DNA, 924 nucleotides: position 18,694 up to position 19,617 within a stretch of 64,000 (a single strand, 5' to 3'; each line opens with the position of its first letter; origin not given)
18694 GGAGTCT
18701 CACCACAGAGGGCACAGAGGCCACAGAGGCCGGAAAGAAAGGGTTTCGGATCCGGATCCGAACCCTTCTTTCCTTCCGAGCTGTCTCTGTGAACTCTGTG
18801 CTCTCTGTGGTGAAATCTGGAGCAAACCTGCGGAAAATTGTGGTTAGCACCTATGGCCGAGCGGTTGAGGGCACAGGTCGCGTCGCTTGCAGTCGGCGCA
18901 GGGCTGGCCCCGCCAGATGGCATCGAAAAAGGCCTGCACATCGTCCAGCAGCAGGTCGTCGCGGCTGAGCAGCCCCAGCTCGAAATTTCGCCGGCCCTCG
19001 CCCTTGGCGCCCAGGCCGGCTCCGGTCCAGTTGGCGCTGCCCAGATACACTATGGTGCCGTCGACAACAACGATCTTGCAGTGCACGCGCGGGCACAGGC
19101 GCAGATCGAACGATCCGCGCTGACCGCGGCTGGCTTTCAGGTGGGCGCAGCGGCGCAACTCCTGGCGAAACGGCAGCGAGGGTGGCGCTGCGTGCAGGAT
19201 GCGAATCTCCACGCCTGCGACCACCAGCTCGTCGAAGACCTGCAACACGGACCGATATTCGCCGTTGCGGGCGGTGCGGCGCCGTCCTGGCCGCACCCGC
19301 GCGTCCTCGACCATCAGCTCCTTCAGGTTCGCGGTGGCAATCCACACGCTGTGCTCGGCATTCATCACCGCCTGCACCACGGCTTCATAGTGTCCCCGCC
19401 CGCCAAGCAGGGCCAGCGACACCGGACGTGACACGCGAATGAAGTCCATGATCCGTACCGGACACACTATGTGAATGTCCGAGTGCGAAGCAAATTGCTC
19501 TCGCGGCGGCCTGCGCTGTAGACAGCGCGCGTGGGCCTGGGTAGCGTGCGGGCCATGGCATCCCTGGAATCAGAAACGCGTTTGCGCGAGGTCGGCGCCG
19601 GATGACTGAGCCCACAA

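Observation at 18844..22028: Nuclease islet: divergent PLD nuclease and DEDDh exonuclease, coupled unknown ORFs, and vapBC - candidate defence or DNA-processing module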

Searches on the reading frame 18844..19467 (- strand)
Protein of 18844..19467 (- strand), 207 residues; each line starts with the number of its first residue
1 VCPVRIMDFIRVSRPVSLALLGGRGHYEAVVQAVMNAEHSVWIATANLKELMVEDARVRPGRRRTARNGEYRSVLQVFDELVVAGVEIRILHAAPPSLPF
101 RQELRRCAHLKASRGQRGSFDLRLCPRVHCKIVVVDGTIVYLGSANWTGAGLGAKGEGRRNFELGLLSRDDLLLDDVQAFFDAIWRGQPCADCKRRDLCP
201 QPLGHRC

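Call 3: search_protein_families(library=pfam, proteins=[window:18844-19467:-], max_evalue=0.1)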
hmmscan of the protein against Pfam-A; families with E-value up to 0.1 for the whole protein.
window:18844-19467:- (207 aa): 3 families
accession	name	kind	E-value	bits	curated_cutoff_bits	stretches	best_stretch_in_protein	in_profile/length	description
PF13091.12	PLDc_2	-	6e-13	49.2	27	1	31-185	2-132/132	PLD-like domain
PF00614.28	PLDc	-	6.9e-08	32.6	21.9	1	127-149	4-26/28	Phospholipase D Active site motif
PF24217.1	DUF7436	-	0.026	14.9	34.2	0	66-142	42-113/153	Family of unknown function (DUF7436)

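Call 4: search_protein_families(library=padloc, proteins=[window:18844-19467:-], max_evalue=0.1)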
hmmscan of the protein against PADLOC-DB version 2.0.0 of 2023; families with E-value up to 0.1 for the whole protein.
window:18844-19467:- (207 aa): 19 families
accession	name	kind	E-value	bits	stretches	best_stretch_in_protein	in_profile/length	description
PDLC03922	MkoB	-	3.8e-09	34.4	1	13-174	465-592/610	-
PDLC02585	DrmC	-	9.5e-07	26.6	1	127-183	193-243/253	DrmC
PDLC02614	DrmC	-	1.4e-06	26.2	1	128-172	101-139/153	DrmC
PDLC02587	DrmC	-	1.1e-05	22.5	1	128-184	205-255/267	DrmC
PDLC02597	DrmC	-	1.5e-05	23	1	127-182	184-233/242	DrmC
PDLC02601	DrmC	-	1.6e-05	22.5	1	128-184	235-284/295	DrmC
PDLC02612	DrmC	-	1.8e-05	22.4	1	129-182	175-222/235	DrmC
PDLC02604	DrmC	-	2.8e-05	22.6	1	128-184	32-81/92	DrmC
PDLC03924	MkoC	-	4.6e-05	19.7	1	23-150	990-1101/1136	-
PDLC02600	DrmC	-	5.6e-05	20.8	1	120-186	204-263/286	DrmC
PDLC02588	DrmC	-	7.6e-05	20.5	1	127-169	192-228/256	DrmC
PDLC02606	DrmC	-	8.8e-05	20.3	1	127-167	122-156/182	DrmC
PDLC02607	DrmC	-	0.0002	18.7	1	103-186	178-255/265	DrmC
PDLC02615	DrmC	-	0.0033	14.8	1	127-170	157-194/218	DrmC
PDLC03829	ZacB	-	0.0033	14.3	1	128-166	297-332/586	-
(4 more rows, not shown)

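Call 6: search_protein_families(library=ncbifam, proteins=[window:18844-19467:-], max_evalue=0.1)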
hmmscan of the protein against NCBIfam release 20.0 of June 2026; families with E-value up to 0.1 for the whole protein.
window:18844-19467:- (207 aa): 6 families
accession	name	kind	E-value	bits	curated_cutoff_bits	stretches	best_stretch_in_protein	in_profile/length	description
NF038319.1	DISARM_DrmC_I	equivalog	2.9e-09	36.8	133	1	28-184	97-234/236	DISARM system phospholipase D-like protein DrmC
NF008427.0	PRK11263.1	equivalog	0.00072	18.7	281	1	123-153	107-137/409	cardiolipin synthase ClsB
NF010492.0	PRK13912.1-3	equivalog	0.00094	18.8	297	1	128-181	121-168/178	nuclease NucT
NF010491.0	PRK13912.1-2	equivalog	0.0037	17.1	225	1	128-150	123-145/180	nuclease NucT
TIGR04265.1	bac_cardiolipin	equivalog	0.0084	15.1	290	1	119-149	212-242/483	cardiolipin synthase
NF010490.0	PRK13912.1-1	equivalog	0.02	15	211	1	128-182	105-153/159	nuclease NucT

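Call 15: find_homologous_proteins(query=window:18844-19449:-, max_evalue=0.00001)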
Query window:18844-19449:- (201 aa): 4142 proteins with E <= 0.00001 among 4652 candidates; the best 120 are listed.
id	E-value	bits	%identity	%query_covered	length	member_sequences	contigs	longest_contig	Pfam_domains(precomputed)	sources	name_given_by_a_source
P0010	1.0e-121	422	93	99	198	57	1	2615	PF13091.13,PF00614.29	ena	-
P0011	1.3e-121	422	93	99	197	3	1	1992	PF13091.13,PF00614.29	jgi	-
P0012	2.2e-113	395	89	99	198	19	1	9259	PF13091.13,PF00614.29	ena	-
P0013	3.2e-113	395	89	99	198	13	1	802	PF13091.13,PF00614.29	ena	-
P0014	1.7e-110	386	86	99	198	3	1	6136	PF13091.13,PF00614.29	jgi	jgi:phosphatidylserine/phosphatidylglycerophosphate/cardiolipin synthase-like enzyme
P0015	6.8e-110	384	86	99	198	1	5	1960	PF13091.13,PF00614.29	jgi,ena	jgi:phosphatidylserine/phosphatidylglycerophosphate/cardiolipin synthase-like enzyme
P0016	3.8e-108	378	86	99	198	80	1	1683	PF13091.13,PF00614.29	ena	-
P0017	7.5e-108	377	83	99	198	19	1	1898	PF13091.13,PF00614.29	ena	-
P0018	1.1e-99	350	87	90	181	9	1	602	PF13091.13,PF00614.29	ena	-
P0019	1.1e-94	334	78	98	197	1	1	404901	PF13091.13,PF00614.29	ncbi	-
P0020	2.4e-91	323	73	98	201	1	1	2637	PF13091.13,PF00614.29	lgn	-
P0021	7.8e-91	321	71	100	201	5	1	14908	PF13091.13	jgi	jgi:phosphatidylserine/phosphatidylglycerophosphate/cardiolipin synthase-like enzyme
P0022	1.9e-90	320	72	98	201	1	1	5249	PF13091.13,PF00614.29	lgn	-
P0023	2.1e-90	320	73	98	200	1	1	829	PF13091.13,PF00614.29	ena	-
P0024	2.5e-90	320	73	99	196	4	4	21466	PF13091.13,PF00614.29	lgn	-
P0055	1.6e-87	311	70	98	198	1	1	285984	PF13091.13,PF00614.29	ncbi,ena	-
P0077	5.2e-86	306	71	98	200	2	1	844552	PF13091.13,PF00614.29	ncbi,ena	-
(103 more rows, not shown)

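Call 17: find_encoding_contigs(protein=P0019, flank=6000, max_places=1)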
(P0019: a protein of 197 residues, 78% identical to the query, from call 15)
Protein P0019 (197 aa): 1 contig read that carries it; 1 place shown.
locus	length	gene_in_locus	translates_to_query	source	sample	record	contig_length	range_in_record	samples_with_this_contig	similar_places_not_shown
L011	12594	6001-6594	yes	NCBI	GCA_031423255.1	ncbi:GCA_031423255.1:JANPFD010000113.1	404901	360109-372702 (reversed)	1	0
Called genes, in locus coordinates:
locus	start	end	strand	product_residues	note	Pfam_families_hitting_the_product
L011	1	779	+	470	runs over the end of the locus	PF00884:Sulfatase, PF01663:Phosphodiest, PF16347:SGSH_C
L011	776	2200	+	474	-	PF00884:Sulfatase, PF01663:Phosphodiest (faint), PF16347:SGSH_C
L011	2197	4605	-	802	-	PF13385:Laminin_G_3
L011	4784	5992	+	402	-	PF02646:RmuC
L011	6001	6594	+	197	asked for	PF13091:PLDc_2, PF00614:PLDc (weak)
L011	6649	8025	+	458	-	PF00069:Pkinase, PF07714:PK_Tyr_Ser-Thr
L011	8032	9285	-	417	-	PF13229:Beta_helix (weak)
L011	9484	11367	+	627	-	PF06480:FtsH_ext, PF06068:TIP49 (faint), PF13191:AAA_16 (faint), PF00004:AAA, PF07728:AAA_5 (weak), PF17862:AAA_lid_3, PF01434:Peptidase_M41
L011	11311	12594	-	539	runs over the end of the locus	PF02652:Lactate_perm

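Call 18: find_encoding_contigs(protein=P0077, flank=6000, max_places=1)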
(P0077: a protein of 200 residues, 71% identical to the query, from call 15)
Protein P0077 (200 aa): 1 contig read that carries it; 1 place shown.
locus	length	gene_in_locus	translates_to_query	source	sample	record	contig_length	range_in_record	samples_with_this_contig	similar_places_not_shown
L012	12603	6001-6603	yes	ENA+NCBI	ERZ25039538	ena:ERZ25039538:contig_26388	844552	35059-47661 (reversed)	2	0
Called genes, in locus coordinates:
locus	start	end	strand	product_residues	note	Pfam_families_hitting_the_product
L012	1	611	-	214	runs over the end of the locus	-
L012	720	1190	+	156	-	PF00588:SpoU_methylase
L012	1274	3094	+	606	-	PF00069:Pkinase, PF07714:PK_Tyr_Ser-Thr (weak), PF08308:PEGA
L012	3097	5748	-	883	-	PF00069:Pkinase, PF01636:APH (faint), PF07714:PK_Tyr_Ser-Thr, PF03109:ABC1 (faint), PF06293:Kdo (faint), PF14531:Kinase-like (faint), PF00069:Pkinase, PF07714:PK_Tyr_Ser-Thr, +1 more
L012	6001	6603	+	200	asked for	PF13091:PLDc_2, PF00614:PLDc (weak)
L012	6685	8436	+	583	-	PF00069:Pkinase, PF08308:PEGA (weak)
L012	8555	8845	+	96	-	PF04945:YHS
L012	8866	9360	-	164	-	-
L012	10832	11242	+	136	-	PF04379:DUF525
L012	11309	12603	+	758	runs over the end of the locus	PF01751:Toprim, PF01131:Topoisom_bac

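Call 19: find_encoding_contigs(protein=P0055, flank=6000, max_places=1)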
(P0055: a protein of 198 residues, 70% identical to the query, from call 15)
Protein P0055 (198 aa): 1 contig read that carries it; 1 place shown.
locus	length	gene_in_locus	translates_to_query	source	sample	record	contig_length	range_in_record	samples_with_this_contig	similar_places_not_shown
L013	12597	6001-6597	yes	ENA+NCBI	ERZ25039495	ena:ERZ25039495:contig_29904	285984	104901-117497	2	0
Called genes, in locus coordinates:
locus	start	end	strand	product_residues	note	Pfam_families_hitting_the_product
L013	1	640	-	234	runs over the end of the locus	PF00849:PseudoU_synth_2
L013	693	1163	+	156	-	PF00588:SpoU_methylase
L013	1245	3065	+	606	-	PF00069:Pkinase, PF07714:PK_Tyr_Ser-Thr (weak), PF08308:PEGA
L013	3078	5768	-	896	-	PF00069:Pkinase, PF01636:APH (faint), PF07714:PK_Tyr_Ser-Thr, PF03109:ABC1 (faint), PF06293:Kdo (faint), PF14531:Kinase-like (faint), PF00069:Pkinase, PF07714:PK_Tyr_Ser-Thr, +1 more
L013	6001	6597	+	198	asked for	PF13091:PLDc_2, PF00614:PLDc (weak)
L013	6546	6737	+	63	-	-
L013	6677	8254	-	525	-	PF00079:Serpin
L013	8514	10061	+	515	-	PF08448:PAS_4 (weak), PF13188:PAS_8 (faint), PF13426:PAS_9, PF00989:PAS, PF08448:PAS_4, PF13426:PAS_9, PF08447:PAS_3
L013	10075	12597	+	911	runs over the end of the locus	PF00072:Response_reg, PF08448:PAS_4 (faint), PF00989:PAS (weak), PF13188:PAS_8 (faint), PF13426:PAS_9 (weak), PF00512:HisKA (weak), PF02518:HATPase_c, PF00072:Response_reg, +1 more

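Call 35: search_solved_structures(query=window:18844-19449:-, max_evalue=1, show_alignments=2)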
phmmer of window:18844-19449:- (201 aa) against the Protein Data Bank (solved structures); distinct sequences matched with E-value up to 1: 14.
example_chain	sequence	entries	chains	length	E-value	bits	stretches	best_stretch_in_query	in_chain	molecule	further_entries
7e0m_A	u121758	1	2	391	7.3e-06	29.2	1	121-162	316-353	Phospholipase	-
8q1k_A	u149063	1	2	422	0.012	18.6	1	60-177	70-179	5'-3' exonuclease PLD3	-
8s86_A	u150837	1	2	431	0.013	18.5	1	60-177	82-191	5'-3' exonuclease PLD3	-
8q1x_A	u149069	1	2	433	0.013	18.5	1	60-177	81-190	5'-3' exonuclease PLD3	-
9vbg_A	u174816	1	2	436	0.014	18.5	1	60-177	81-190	5'-3' exonuclease PLD3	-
8v5t_A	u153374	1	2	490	0.02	18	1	60-177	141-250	5'-3' exonuclease PLD3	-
8v05_A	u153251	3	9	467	0.026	17.6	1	60-178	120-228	5'-3' exonuclease PLD3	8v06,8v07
4h4a_A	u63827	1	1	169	0.032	17.3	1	131-181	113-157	Mitochondrial cardiolipin hydrolase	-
4gen_A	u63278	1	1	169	0.038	17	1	131-181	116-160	Mitochondrial cardiolipin hydrolase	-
4gem_A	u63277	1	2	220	0.041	16.9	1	129-181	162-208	Mitochondrial cardiolipin hydrolase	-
4gel_A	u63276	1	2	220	0.055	16.5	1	131-181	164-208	Mitochondrial cardiolipin hydrolase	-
30ie_B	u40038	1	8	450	0.13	15.3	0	123-144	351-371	Virion nicking-joining enzyme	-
6ohm_A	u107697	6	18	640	0.24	14.4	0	92-164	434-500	Phospholipase D2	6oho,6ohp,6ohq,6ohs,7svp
6ehi_A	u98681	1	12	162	0.49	13.4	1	122-143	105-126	Nuclease NucT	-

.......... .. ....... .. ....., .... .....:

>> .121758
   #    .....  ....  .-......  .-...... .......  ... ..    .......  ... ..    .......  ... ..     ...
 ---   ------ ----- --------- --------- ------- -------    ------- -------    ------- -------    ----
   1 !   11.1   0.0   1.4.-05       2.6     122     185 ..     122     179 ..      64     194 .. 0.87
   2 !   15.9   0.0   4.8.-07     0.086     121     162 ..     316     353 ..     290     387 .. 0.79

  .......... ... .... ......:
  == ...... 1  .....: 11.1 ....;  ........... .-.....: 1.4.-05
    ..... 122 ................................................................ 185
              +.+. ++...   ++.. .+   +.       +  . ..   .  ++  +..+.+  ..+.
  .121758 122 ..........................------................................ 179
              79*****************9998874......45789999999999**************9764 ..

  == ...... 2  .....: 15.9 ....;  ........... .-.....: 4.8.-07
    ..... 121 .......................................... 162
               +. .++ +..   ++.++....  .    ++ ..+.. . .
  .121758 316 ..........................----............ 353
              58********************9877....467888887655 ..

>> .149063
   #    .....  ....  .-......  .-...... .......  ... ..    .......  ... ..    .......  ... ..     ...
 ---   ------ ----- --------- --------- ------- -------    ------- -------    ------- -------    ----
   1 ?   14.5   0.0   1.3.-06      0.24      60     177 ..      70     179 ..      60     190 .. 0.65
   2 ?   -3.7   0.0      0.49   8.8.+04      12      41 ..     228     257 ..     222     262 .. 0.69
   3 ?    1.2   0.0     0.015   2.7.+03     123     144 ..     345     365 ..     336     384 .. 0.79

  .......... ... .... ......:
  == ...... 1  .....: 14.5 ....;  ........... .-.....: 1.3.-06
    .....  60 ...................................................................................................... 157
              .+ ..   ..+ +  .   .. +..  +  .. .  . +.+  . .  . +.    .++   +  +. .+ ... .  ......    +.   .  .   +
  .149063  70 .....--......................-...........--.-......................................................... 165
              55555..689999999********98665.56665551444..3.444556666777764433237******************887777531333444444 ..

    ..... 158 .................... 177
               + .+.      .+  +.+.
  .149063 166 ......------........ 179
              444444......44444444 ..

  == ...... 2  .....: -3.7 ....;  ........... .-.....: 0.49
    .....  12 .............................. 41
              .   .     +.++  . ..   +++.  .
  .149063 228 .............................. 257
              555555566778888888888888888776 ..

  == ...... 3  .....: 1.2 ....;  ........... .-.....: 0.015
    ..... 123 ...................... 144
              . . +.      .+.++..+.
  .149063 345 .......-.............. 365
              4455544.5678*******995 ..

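Call 48: predict_structure(alignment_id=A2)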
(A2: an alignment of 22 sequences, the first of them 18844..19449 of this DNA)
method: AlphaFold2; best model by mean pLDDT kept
length: 201 residues; sequences in the alignment: 22
mean_pLDDT: 74.1   pTM: 0.74
mean pLDDT of the five models: 74.1, 73.0, 72.2, 71.1, 67.8
residues with pLDDT >= 90: 29; 70-90: 101; 50-70: 42; < 50: 29
segments of 3 or more residues with pLDDT < 50: 1-4, 53-60, 139-153
pLDDT, mean of each block of 10 residues (from residue 1): 61 75 82 91 65 50 71 93 89 85 76 88 84 72 33 59 88 87 71 66 42
secondary structure, 60 per line:
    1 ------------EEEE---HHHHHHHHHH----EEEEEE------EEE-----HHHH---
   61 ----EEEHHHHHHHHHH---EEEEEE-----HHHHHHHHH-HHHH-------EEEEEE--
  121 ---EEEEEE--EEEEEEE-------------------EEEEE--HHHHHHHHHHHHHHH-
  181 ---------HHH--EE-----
elements in order: E13-16 H20-29 E34-39 E46-48 H54-57 E65-67 H68-77 E81-86 H92-100 H102-105 E113-118 E124-129 E132-138 E158-162 H165-179

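Call 52: fold_search(model_id=the predicted structure, library=pdb)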
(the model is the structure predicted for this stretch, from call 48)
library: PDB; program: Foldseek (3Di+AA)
matches with E <= 10: 360; with E <= 0.001: 82
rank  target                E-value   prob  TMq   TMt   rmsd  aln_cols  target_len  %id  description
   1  5bpd_C                3.1e-07  1.00  0.54  0.43   8.7       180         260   12  Structure of TrmBL2, an archaeal chromatin protein, shows a novel mode of DNA binding. (released 2015-09-02)
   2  9fhk_B                4.8e-07  1.00  0.53  0.32   6.4       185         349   14  Structure of the F13 protein of Vaccinia virus (P21 crystal form) (released 2025-03-12)
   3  9fiz                  5.5e-07  1.00  0.53  0.31   6.6       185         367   14  Structure of the F13 protein (mutant A295E) of Vaccinia virus (released 2025-03-12)
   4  5bpi_C                6.2e-07  1.00  0.54  0.43   9.1       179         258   12  Structure of TrmBL2, an archaeal chromatin protein, shows a novel mode of DNA binding. (released 2015-09-02)
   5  6ehi_B                7.5e-07  1.00  0.50  0.62   5.8       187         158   14  NucT from Helicobacter pylori (released 2018-01-17)
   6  5bpi_D                8.0e-07  1.00  0.54  0.44   8.8       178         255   12  Structure of TrmBL2, an archaeal chromatin protein, shows a novel mode of DNA binding. (released 2015-09-02)
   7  7e0m_B                9.6e-07  1.00  0.53  0.30   8.5       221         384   13  Crystal structure of phospholipase D (released 2021-12-22)
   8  6ehi_A                1.1e-06  1.00  0.47  0.58   7.0       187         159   14  NucT from Helicobacter pylori (released 2018-01-17)
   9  9fhk_A                1.2e-06  1.00  0.53  0.32   6.5       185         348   14  Structure of the F13 protein of Vaccinia virus (P21 crystal form) (released 2025-03-12)
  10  5bpd_D                1.5e-06  1.00  0.52  0.41  10.0       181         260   10  Structure of TrmBL2, an archaeal chromatin protein, shows a novel mode of DNA binding. (released 2015-09-02)
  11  9fj0                  1.8e-06  1.00  0.53  0.31  11.2       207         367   14  Structure of the F13 protein (mutant G277C) of Vaccinia virus (released 2025-03-12)
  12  7e0m_A                2.1e-06  1.00  0.53  0.29   8.3       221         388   13  Crystal structure of phospholipase D (released 2021-12-22)
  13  9qqv                  2.1e-06  1.00  0.52  0.31  10.2       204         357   13  Structure of the F13 protein of Vaccinia virus in complex with G243-1720 (released 2025-12-24)
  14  8v5t_A                2.3e-06  1.00  0.51  0.27   6.9       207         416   17  Crystal structure of Alzheimers disease phospholipase D3 (released 2024-10-09)
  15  6ehi_D                2.6e-06  1.00  0.47  0.58   7.2       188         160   14  NucT from Helicobacter pylori (released 2018-01-17)
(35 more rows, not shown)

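Call 54: search_protein_families(library=phrogs, proteins=[window:18844-19449:-], max_evalue=0.01)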
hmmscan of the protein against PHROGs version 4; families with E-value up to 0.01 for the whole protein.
window:18844-19449:- (201 aa): 0 families

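Call 84: search_dna_similar(query=window:18844-19449:-, collection=plasmids, mode=protein, max_evalue=1e-10, max_rows=10)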
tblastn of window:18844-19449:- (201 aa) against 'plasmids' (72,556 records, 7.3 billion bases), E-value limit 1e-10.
Records with a match: 1; places in all: 1; records where one place covers at least 80% of the query: 1.
Best place of each record, by identity: <60% 1.
By first word of the organism name: Segatella 1.
By predicted mobility (MOB-suite, as given by PLSDB): non-mobilizable 1.
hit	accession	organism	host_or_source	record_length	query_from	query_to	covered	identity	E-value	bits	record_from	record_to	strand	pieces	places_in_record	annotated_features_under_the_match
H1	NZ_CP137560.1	Segatella hominis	Homo sapiens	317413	5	199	97%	35.2%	5e-28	117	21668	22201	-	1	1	phospholipase D-like domain-containing protein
